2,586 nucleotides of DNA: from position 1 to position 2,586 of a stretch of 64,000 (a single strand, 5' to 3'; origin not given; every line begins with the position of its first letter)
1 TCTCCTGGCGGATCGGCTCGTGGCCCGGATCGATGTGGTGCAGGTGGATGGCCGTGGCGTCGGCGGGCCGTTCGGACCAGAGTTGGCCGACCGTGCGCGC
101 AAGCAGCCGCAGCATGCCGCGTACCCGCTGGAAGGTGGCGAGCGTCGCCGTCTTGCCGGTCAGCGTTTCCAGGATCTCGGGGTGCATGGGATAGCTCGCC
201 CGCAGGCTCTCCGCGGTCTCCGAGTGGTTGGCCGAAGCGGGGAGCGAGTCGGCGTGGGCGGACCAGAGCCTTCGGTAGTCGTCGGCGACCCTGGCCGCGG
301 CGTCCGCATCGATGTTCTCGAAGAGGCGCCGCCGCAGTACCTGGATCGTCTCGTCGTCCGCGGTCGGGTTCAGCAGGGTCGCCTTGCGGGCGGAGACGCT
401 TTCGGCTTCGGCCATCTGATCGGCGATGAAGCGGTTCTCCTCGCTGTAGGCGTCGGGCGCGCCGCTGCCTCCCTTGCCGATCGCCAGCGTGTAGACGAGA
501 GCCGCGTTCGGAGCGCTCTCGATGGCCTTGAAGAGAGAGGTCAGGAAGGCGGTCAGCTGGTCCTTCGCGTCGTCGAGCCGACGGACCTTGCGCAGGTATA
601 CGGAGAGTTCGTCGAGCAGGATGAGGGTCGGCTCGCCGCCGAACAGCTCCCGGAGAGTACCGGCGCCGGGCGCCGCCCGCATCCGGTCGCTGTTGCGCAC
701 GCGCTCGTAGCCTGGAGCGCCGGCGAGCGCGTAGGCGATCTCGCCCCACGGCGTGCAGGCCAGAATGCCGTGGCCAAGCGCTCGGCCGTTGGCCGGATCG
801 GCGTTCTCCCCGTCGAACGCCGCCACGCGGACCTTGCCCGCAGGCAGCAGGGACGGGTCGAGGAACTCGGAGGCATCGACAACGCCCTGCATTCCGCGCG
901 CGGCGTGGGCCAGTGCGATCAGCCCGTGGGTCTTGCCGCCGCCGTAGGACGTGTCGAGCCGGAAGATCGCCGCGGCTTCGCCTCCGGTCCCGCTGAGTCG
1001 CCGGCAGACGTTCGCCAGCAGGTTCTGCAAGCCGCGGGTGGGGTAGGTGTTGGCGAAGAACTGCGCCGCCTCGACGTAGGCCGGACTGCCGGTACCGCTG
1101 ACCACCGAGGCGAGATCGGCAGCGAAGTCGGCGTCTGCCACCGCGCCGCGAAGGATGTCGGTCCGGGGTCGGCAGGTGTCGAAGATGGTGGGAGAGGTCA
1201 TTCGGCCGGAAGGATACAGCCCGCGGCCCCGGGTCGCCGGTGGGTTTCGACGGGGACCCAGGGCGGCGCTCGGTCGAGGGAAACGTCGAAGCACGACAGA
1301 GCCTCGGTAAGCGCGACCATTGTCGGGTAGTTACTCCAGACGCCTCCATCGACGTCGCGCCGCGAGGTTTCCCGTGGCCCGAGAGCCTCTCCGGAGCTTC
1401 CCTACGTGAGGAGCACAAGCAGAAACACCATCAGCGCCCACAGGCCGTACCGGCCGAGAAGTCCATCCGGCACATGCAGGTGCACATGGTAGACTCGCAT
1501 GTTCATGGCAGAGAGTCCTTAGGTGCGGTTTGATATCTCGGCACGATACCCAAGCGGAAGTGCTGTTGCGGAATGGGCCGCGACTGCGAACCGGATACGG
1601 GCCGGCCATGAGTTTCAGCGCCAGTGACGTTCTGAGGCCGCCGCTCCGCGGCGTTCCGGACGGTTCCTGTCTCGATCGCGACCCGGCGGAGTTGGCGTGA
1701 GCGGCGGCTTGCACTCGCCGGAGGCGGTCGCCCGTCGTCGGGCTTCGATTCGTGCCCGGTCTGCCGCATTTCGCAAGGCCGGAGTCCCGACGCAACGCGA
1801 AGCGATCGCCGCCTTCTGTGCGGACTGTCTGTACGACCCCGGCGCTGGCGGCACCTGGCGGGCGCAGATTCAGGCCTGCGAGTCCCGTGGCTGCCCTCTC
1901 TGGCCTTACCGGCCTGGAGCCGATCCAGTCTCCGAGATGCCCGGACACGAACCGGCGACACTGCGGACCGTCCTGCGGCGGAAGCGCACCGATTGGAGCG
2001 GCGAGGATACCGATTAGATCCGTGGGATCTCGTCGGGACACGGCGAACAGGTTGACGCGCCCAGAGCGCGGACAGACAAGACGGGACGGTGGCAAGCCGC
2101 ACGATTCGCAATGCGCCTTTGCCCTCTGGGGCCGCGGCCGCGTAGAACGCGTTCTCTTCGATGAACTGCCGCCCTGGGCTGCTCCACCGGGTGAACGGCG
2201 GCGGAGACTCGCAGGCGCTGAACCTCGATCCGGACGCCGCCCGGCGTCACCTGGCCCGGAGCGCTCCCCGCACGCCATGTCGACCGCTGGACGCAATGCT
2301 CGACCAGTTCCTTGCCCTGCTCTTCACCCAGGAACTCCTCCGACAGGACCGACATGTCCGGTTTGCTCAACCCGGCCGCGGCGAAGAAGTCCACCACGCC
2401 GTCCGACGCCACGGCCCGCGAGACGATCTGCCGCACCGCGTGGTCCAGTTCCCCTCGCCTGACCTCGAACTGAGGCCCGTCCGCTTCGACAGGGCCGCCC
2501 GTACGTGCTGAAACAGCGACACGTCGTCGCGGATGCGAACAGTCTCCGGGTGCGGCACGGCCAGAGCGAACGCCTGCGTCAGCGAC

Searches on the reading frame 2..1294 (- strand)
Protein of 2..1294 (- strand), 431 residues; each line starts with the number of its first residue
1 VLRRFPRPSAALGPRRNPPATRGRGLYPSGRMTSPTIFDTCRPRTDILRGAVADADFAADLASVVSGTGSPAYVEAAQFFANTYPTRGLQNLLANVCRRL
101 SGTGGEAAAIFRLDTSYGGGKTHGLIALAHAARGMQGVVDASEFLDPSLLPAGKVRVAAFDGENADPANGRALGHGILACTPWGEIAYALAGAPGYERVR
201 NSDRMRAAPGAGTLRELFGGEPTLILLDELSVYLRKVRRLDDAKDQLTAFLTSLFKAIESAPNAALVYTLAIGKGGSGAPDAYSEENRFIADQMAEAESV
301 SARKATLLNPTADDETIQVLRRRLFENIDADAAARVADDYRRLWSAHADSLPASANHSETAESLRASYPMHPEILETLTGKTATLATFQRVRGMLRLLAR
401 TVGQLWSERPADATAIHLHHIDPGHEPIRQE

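Call 3: search_protein_families(library=pfam, proteins=[window:2-1294:-], max_evalue=0.1)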
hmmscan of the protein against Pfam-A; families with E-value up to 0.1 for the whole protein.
window:2-1294:- (431 aa): 2 families
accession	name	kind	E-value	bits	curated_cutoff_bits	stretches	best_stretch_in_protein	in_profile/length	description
PF04465.17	DUF499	-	2.5e-31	108.8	23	1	181-430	52-295/1024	Protein of unknown function (DUF499)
PF04865.19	Baseplate_J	-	0.064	13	21.1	0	282-342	80-140/255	Baseplate J-like protein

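Call 4: search_protein_families(library=padloc, proteins=[window:2-1294:-], max_evalue=0.1)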
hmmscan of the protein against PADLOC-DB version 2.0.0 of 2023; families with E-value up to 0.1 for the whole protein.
window:2-1294:- (431 aa): 4 families
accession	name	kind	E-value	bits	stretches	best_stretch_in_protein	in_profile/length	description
PDLC00662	HmaC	-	7e-73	244.3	1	41-413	10-381/941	AAA+ ATPase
PDLC02192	DUF499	-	9.1e-28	94.6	1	75-429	34-369/1022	-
PDLC02488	BrxC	-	0.0034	13.3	1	317-399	356-439/1240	BrxC-PglY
PDLC02779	SspC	-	0.022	10.5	1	313-373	262-324/1054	SspC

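Call 5: search_protein_families(library=ncbifam, proteins=[window:2-1294:-], max_evalue=0.1)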
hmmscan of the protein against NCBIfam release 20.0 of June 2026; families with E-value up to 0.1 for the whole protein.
window:2-1294:- (431 aa): 1 family
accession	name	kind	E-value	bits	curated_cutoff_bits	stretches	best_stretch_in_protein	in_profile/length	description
NF042962.1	DUF499_antiphage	equivalog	5.7e-41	140.4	1200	1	36-430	2-370/1025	anti-phage-associated DUF499 domain-containing protein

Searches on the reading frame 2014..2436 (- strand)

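Call 3: search_protein_families(library=pfam, proteins=[window:2014-2436:-], max_evalue=0.1)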
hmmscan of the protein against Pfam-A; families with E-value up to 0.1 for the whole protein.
window:2014-2436:- (140 aa): 1 family
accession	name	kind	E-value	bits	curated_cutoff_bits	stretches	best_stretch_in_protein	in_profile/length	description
PF11867.13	T1RH-like_C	-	1.1e-09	38.6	26.8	1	1-42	122-163/329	Type I restriction enzyme HindI endonuclease subunit-like, C-terminal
